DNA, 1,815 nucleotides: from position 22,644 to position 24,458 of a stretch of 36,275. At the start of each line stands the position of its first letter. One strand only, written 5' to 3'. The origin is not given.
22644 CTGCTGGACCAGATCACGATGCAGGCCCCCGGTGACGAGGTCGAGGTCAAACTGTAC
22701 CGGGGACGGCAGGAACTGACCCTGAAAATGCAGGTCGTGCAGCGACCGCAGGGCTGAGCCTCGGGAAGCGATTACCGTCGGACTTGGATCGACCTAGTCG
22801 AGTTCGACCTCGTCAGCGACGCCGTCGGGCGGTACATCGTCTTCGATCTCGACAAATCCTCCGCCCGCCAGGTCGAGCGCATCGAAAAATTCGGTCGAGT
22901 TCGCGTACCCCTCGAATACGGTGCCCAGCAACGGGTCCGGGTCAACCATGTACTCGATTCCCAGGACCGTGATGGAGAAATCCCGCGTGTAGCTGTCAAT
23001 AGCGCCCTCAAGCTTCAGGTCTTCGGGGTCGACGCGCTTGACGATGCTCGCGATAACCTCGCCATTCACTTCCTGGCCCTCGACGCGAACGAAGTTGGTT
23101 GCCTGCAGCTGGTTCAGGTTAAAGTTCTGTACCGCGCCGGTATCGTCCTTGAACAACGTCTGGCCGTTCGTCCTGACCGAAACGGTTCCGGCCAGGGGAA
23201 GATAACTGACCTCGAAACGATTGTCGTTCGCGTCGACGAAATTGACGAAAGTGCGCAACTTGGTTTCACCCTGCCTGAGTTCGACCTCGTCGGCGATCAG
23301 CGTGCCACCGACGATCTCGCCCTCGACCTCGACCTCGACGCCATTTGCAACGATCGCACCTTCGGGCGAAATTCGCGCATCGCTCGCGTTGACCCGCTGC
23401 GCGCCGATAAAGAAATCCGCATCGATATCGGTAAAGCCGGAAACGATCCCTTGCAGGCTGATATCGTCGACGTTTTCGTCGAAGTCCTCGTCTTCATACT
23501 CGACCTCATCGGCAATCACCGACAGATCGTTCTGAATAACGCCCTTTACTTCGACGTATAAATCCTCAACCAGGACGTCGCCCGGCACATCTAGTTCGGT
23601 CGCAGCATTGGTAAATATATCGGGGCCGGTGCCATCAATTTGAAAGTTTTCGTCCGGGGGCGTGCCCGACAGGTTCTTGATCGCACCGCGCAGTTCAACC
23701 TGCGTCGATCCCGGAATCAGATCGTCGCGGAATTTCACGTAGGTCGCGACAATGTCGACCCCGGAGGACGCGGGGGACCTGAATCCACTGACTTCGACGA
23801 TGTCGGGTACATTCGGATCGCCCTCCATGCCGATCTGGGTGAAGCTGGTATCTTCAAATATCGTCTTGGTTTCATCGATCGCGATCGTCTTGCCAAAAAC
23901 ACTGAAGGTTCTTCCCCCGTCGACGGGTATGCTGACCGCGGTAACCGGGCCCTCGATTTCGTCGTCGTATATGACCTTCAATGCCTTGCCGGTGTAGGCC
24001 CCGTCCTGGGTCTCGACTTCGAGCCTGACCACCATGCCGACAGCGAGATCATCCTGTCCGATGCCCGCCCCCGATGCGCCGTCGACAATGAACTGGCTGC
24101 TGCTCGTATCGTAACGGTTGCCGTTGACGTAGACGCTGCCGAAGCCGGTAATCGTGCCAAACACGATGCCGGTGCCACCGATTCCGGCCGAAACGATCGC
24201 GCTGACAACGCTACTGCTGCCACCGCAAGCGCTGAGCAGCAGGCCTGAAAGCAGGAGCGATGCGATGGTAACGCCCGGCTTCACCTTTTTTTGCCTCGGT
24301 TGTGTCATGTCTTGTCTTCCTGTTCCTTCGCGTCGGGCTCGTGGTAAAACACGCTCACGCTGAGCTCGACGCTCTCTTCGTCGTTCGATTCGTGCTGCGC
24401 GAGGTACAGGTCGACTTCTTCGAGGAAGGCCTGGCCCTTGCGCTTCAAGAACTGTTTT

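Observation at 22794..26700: Uncharacterised three-gene operon: two paralogous acidic lipoproteins bracketing a cytoplasmic HTH protein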

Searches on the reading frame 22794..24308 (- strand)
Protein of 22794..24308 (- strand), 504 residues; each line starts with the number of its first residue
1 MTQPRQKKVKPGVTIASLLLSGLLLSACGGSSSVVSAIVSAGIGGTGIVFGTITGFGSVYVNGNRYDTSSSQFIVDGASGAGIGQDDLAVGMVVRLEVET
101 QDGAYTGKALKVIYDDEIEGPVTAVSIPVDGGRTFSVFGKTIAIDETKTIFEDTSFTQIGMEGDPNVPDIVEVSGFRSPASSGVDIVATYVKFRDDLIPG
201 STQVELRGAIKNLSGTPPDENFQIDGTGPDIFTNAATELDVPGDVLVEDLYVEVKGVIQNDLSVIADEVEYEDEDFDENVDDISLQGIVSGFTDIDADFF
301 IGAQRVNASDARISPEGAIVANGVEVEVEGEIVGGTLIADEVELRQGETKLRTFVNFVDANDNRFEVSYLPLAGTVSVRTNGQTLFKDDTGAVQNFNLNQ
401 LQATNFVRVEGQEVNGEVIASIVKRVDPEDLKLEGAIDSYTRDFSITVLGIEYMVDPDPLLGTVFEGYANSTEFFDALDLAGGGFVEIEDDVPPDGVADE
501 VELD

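Call 3: search_protein_families(library=pfam, proteins=[window:22794-24308:-], max_evalue=1)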
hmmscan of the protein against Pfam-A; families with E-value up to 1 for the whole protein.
window:22794-24308:- (504 aa): 3 families
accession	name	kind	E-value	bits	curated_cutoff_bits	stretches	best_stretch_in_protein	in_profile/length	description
PF18914.6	DUF5666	-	1.4e-24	86.6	27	6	119-191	1-59/60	Domain of unknown function (DUF5666)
PF22349.1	Fervidolysin_SD2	-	0.049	14.2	26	1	254-346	11-98/113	Fervidolysin, second beta-sandwich domain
PF00630.25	Filamin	-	0.17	13.2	26.9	0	304-384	5-86/93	Filamin/ABP280 repeat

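Call 4: search_protein_families(library=ncbifam, proteins=[window:22794-24308:-], max_evalue=1)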
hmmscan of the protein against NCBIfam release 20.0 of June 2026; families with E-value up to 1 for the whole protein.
window:22794-24308:- (504 aa): 1 family
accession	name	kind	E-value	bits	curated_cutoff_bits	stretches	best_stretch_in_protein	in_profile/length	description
NF047847.2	SS_mature_LptM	equivalog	0.12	12.4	27.7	1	15-29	7-21/31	LPS translocon maturation chaperone LptM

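Call 47: find_homologous_proteins(query=window:22794-24308:-, max_evalue=0.00001)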
Query window:22794-24308:- (504 aa): 1917 proteins with E <= 0.00001 among 8000 candidates; the best 120 are listed.
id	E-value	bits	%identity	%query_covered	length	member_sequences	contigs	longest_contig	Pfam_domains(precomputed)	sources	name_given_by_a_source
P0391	0.0e+0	1044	97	100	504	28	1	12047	PF18914.7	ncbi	-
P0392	6.8e-148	512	58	93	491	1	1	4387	PF18914.7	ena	-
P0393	1.1e-145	504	56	99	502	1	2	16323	PF18914.7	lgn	-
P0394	6.7e-143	495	55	97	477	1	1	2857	PF18914.7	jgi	jgi:hypothetical protein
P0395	1.3e-140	488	56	95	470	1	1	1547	PF18914.7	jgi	jgi:hypothetical protein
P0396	5.0e-139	482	54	97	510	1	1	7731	PF18914.7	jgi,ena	-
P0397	5.5e-139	482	54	100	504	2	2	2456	PF18914.7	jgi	jgi:hypothetical protein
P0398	3.2e-138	480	57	81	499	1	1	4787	PF18914.7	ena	-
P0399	4.6e-137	476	53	99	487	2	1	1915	PF18914.7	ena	-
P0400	7.8e-137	475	52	99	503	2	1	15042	PF18914.7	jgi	jgi:hypothetical protein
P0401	4.1e-136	473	51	99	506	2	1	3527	PF18914.7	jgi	-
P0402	2.0e-135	471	51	100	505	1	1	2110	PF18914.7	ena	-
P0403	1.1e-134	468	53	97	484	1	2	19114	PF18914.7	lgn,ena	-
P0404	5.8e-133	462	51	99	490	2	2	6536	PF18914.7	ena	-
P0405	6.0e-133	462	55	90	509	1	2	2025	PF18914.7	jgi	jgi:hypothetical protein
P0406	8.4e-133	462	53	97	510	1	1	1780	PF18914.7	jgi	-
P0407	4.5e-132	459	51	100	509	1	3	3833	PF18914.7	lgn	-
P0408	4.7e-132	459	50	100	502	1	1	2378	PF18914.7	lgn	-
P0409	2.6e-131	457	52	97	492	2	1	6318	PF18914.7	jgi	jgi:hypothetical protein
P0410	3.8e-131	456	52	99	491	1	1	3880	PF18914.7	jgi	jgi:hypothetical protein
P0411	8.8e-131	455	51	97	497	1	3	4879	PF18914.7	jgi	jgi:hypothetical protein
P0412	1.1e-130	455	54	100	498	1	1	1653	PF18914.7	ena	-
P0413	2.2e-130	454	52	100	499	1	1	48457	PF18914.7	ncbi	-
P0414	2.3e-130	454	51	100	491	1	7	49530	PF18914.7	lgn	-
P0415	5.0e-130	453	56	90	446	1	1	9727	PF18914.7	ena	-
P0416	6.2e-130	452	52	97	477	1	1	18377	PF18914.7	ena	-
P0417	7.5e-130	452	53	100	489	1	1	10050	PF18914.7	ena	-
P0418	2.0e-129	451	52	100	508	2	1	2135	PF18914.7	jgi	-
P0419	2.3e-129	451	52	100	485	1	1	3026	PF18914.7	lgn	-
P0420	1.4e-128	448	52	91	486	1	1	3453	PF18914.7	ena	-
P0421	3.8e-128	447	51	100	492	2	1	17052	PF18914.7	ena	-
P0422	2.1e-127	444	51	100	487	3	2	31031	PF18914.7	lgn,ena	-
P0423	2.1e-127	444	50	97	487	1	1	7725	PF18914.7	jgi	jgi:hypothetical protein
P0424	3.8e-127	443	51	99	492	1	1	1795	PF18914.7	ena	-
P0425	1.5e-126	441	51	100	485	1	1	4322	PF18914.7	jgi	jgi:hypothetical protein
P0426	3.2e-125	437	51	100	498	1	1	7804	PF18914.7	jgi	jgi:hypothetical protein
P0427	3.4e-125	437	57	85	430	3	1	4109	PF18914.7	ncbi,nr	ncbi:MAG: DUF5666 domain-containing protein, partial [Gammaproteobacteria bacterium]|nr:DUF5666 doma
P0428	4.6e-125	436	50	98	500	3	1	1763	PF18914.7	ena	-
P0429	1.7e-124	434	50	99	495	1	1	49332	PF18914.7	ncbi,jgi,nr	ncbi:MAG: DUF5666 domain-containing protein [Gammaproteobacteria bacterium]|nr:DUF5666 domain-contai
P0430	2.4e-124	434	51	100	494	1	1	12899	PF18914.7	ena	-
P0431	6.5e-124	433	51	90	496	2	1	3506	PF18914.7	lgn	-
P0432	7.8e-124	432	51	100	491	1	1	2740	PF18914.7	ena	-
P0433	1.4e-123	431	51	95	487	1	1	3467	PF18914.7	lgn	-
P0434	1.4e-122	428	51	89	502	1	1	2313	PF18914.7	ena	-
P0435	1.7e-122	428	50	99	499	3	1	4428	PF18914.7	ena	-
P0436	5.5e-121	423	51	100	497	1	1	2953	PF18914.7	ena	-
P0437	5.6e-121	423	48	100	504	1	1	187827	PF18914.7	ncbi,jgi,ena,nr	ncbi:MAG: DUF5666 domain-containing protein [Gammaproteobacteria bacterium]|nr:DUF5666 domain-contai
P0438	9.9e-121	422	49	100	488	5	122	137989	PF18914.7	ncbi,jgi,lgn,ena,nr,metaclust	ncbi:MAG: hypothetical protein [Olavius algarvensis Gamma 3 endosymbiont]|nr:MAG: hypothetical prote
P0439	6.4e-120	419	49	100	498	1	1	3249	PF18914.7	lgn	-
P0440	5.7e-119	416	47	90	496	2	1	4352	PF18914.7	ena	-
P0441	6.6e-119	416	51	97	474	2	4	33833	PF18914.7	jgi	-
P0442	2.5e-118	414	47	100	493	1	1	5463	PF18914.7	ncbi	-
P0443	3.6e-118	414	48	94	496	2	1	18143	PF18914.7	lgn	-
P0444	3.0e-117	411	47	97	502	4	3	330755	PF18914.7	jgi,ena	-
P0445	3.1e-117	411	48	99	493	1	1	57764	PF18914.7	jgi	-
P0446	3.6e-117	410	47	99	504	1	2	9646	PF18914.7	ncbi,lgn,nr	ncbi:MAG: hypothetical protein KJN95_12795 [Gammaproteobacteria bacterium]|nr:hypothetical protein [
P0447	3.7e-117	410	48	97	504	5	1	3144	PF18914.7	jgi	jgi:hypothetical protein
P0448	3.9e-117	410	53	95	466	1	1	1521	PF18914.7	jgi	jgi:hypothetical protein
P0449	6.8e-117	409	49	99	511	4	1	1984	PF18914.7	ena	-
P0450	1.1e-116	409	48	97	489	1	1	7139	PF18914.7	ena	-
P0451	1.5e-116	408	47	99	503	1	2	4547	PF18914.7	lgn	-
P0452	5.7e-116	406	48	100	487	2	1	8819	PF18914.7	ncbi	-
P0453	7.0e-116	406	48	97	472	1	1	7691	PF18914.7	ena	-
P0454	1.2e-115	405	50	100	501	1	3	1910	PF18914.7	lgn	-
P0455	1.5e-115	405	47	100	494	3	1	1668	PF18914.7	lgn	-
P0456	1.6e-115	405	48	100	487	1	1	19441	PF18914.7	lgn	-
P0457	1.6e-115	405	49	99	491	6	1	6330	PF18914.7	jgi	jgi:hypothetical protein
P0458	4.0e-115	404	51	97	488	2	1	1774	PF18914.7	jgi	jgi:hypothetical protein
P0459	6.8e-115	403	48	100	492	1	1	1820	PF18914.7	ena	-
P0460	7.5e-115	403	48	100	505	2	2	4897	PF18914.7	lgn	-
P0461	8.5e-115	402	47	100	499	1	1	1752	PF18914.7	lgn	-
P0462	1.8e-114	401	48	100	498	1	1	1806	PF18914.7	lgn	-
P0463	1.9e-114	401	48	100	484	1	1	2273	PF18914.7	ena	-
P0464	2.0e-114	401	51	95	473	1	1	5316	PF18914.7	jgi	jgi:hypothetical protein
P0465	2.0e-114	401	47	100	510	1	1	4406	PF18914.7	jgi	jgi:hypothetical protein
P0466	2.3e-114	401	49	97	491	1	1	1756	PF18914.7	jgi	-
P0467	5.2e-114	400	49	97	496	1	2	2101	PF18914.7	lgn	-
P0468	4.6e-113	397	48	91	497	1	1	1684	PF18914.7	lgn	-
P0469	4.9e-113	397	47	100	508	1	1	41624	PF18914.7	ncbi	-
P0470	6.1e-113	396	50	97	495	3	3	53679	PF18914.7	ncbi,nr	ncbi:MAG: hypothetical protein GY935_06330 [Gammaproteobacteria bacterium]|nr:hypothetical protein [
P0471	8.2e-113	396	48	100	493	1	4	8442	PF18914.7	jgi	jgi:hypothetical protein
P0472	9.4e-113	396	47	100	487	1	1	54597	PF18914.7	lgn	-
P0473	6.1e-112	393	48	100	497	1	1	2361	PF18914.7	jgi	jgi:hypothetical protein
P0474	1.3e-111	392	46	100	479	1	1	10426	PF18914.7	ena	-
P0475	1.6e-111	392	47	98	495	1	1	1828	PF18914.7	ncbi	-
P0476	2.9e-111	391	48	100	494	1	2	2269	PF18914.7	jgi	jgi:hypothetical protein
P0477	5.0e-111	390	49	97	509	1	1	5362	PF18914.7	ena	-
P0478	6.7e-111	390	47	99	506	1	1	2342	PF18914.7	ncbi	-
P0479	9.2e-111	389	47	96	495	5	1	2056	PF18914.7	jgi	jgi:hypothetical protein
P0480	1.1e-110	389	47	100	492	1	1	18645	PF18914.7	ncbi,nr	ncbi:MAG: hypothetical protein GY815_05565 [Gammaproteobacteria bacterium]|nr:hypothetical protein [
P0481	1.3e-110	389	49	99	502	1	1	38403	PF18914.7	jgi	jgi:hypothetical protein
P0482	2.0e-110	388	49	100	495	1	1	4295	PF18914.7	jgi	jgi:hypothetical protein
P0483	2.4e-109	385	47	96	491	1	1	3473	PF18914.7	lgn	-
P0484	3.5e-109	384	46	97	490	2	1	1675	PF18914.7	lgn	-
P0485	4.2e-109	384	48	91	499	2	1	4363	PF18914.7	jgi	jgi:hypothetical protein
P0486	5.8e-109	383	47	91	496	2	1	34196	PF18914.7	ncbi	-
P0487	7.9e-109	383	48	91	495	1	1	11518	PF18914.7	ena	-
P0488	1.0e-108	382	51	91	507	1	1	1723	PF18914.7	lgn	-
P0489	1.9e-108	382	47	98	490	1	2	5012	PF18914.7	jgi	jgi:hypothetical protein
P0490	2.2e-108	381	47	94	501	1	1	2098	PF18914.7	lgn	-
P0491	6.8e-108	380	46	94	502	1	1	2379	PF18914.7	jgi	jgi:hypothetical protein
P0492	8.0e-108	379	46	100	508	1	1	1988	PF18914.7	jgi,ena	-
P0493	8.7e-108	379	46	100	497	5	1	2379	PF18914.7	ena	-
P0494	1.9e-107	378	48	97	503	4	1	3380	PF18914.7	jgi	jgi:hypothetical protein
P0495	2.0e-107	378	47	96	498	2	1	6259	PF18914.7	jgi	-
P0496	3.2e-107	378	45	100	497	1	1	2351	PF18914.7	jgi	jgi:hypothetical protein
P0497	3.2e-107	377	47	100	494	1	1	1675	PF18914.7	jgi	jgi:hypothetical protein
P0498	4.2e-107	377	53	82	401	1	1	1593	PF18914.7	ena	-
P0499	6.6e-107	376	48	98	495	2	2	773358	PF18914.7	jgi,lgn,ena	-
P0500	8.0e-107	376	45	100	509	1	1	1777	PF18914.7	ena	-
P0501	1.4e-106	375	48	91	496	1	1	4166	PF18914.7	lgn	-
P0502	1.6e-106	375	46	100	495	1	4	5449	PF18914.7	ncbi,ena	-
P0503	1.8e-106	375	47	91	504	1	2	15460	PF18914.7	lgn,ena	-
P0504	2.0e-106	375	50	83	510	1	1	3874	PF18914.7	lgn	-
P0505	2.1e-106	375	50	82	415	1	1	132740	PF18914.7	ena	-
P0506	3.5e-106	374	46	100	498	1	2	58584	PF18914.7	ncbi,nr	ncbi:MAG: hypothetical protein GY875_13370 [Gammaproteobacteria bacterium]|nr:hypothetical protein [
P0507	5.6e-106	373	46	97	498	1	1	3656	PF18914.7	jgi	-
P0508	9.8e-106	373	46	100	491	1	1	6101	PF18914.7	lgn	-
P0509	1.9e-105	372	46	100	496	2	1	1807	PF18914.7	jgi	jgi:hypothetical protein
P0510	2.0e-105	372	48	100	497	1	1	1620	PF18914.7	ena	-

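Call 65: predict_structure(alignment_id=A4)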
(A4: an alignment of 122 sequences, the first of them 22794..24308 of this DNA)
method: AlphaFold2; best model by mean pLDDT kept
length: 504 residues; sequences in the alignment: 122
mean_pLDDT: 84.8   pTM: 0.55
mean pLDDT of the five models: 84.8, 83.8, 83.1, 82.0, 81.4
residues with pLDDT >= 90: 283; 70-90: 147; 50-70: 34; < 50: 40
segments of 3 or more residues with pLDDT < 50: 1-11, 21-44, 277-280
pLDDT, mean of each block of 10 residues (from residue 1): 41 51 41 31 55 76 79 89 88 86 79 91 89 91 89 93 92 84 81 96 95 97 94 98 95 96 97 59 72 90 86 81 81 80 81 98 97 96 89 92 97 89 95 95 96 96 96 92 88 96 92
secondary structure, 60 per line:
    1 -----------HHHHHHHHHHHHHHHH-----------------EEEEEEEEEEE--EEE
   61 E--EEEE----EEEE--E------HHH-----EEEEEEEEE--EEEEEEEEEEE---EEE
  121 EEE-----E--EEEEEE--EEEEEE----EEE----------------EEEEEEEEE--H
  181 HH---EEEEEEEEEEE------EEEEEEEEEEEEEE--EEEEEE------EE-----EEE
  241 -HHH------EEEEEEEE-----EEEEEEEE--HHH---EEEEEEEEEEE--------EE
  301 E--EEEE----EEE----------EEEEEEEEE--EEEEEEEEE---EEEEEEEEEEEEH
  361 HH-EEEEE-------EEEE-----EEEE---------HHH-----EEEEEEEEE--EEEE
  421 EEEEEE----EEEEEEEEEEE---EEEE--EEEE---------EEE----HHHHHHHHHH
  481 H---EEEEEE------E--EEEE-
elements in order: H12-27 E45-55 E58-61 E64-67 E72-75 E93-101 E104-114 E118-123 E132-137 E140-145 E150-152 E169-177 E186-196 E203-216 E219-224 E238-240 E251-258 E264-271 E280-290 E299-301 E304-307 E312-314 E325-333 E336-344 E348-359 E364-368 E376-379 E385-388 E406-414 E417-426 E431-441 E445-448 E451-454 E464-466 H471-481 E485-490 E500-503

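Call 70: fold_search(model_id=the predicted structure, library=pdb)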
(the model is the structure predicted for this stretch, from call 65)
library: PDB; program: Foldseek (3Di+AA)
matches with E <= 10: 711; with E <= 0.001: 1
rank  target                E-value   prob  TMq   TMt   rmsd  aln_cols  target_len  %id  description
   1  9gut_B                2.9e-07  0.99  0.13  0.13  28.2       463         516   14  30S mRNA delivery complex (bS1 resolved) (released 2024-11-20)
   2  8tzx_B                1.2e-03  0.21  0.11  0.08  24.6       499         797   11  Ternary complex structure of Cereblon-DDB1 bound to WIZ(ZF7) and the molecular glue dWIZ-1 (released 2024-07-10)
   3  8d81_A                1.4e-03  0.20  0.11  0.08  25.6       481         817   14  Cereblon~DDB1 bound to Pomalidomide (released 2022-07-20)
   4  5fqd_D                1.4e-03  0.25  0.12  0.09  25.9       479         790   12  Structural basis of Lenalidomide induced CK1a degradation by the crl4crbn ubiquitin ligase (released 2016-02-24)
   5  3go5                  1.5e-03  0.77  0.10  0.15  16.8       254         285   10  Crystal structure of a multidomain protein with nucleic acid binding domains (sp_0946) from streptococcus pneumoniae tig (released 2009-04-07)
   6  5jk7_A                1.8e-03  0.18  0.10  0.07  23.8       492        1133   10  The X-ray structure of the DDB1-DCAF1-Vpr-UNG2 complex (released 2016-10-05)
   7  4a0b_A                2.3e-03  0.16  0.10  0.06  25.4       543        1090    8  Structure of hsDDB1-drDDB2 bound to a 16 bp CPD-duplex (pyrimidine at D-1 position) at 3.8 A resolution (CPD 4) (released 2011-11-30)
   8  6q0w_A                2.4e-03  0.21  0.11  0.08  25.9       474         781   12  Structure of DDB1-DDA1-DCAF15 complex bound to Indisulam and RBM39 (released 2019-11-13)
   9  6h0f_J                2.4e-03  0.20  0.11  0.08  25.7       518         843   11  Structure of DDB1-CRBN-pomalidomide complex bound to IKZF1(ZF2) (released 2018-11-07)
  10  6h0f_D                2.4e-03  0.18  0.11  0.08  25.7       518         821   11  Structure of DDB1-CRBN-pomalidomide complex bound to IKZF1(ZF2) (released 2018-11-07)
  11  9d0w_A                2.8e-03  0.20  0.11  0.08  26.0       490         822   12  Cryo-EM structure of CDK2/CyclinE1 in complex with CRBN/DDB1 and Cpd 4 (released 2025-04-16)
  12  8tnq_A                2.8e-03  0.18  0.11  0.09  25.2       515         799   11  Cryo-EM structure of DDB1dB:CRBN:PT-179:SD40, conformation 1 (released 2024-03-13)
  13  9nws_A                3.1e-03  0.18  0.11  0.08  25.1       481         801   13  Cryo-EM structure of DDB1dB:CRBN:mezigdomide:SALL4(392-449) (released 2026-02-04)
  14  9e2u_A                3.1e-03  0.15  0.11  0.08  25.9       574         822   11  Crystal structure of DDB1-CRBN-ALV1 complex bound to triple ZnF of Helios (IKZF2 ZF1-3) (released 2025-09-03)
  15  6h0f_A                3.3e-03  0.14  0.11  0.08  25.8       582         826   11  Structure of DDB1-CRBN-pomalidomide complex bound to IKZF1(ZF2) (released 2018-11-07)
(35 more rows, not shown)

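Call 87: search_protein_families(library=padloc, proteins=[window:22794-24308:-], max_evalue=0.01)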
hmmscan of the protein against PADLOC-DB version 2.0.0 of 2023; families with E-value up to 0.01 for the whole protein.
window:22794-24308:- (504 aa): 0 families

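Call 88: search_protein_families(library=phrogs, proteins=[window:22794-24308:-], max_evalue=0.01)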
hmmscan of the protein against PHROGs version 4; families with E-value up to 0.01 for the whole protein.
window:22794-24308:- (504 aa): 0 families
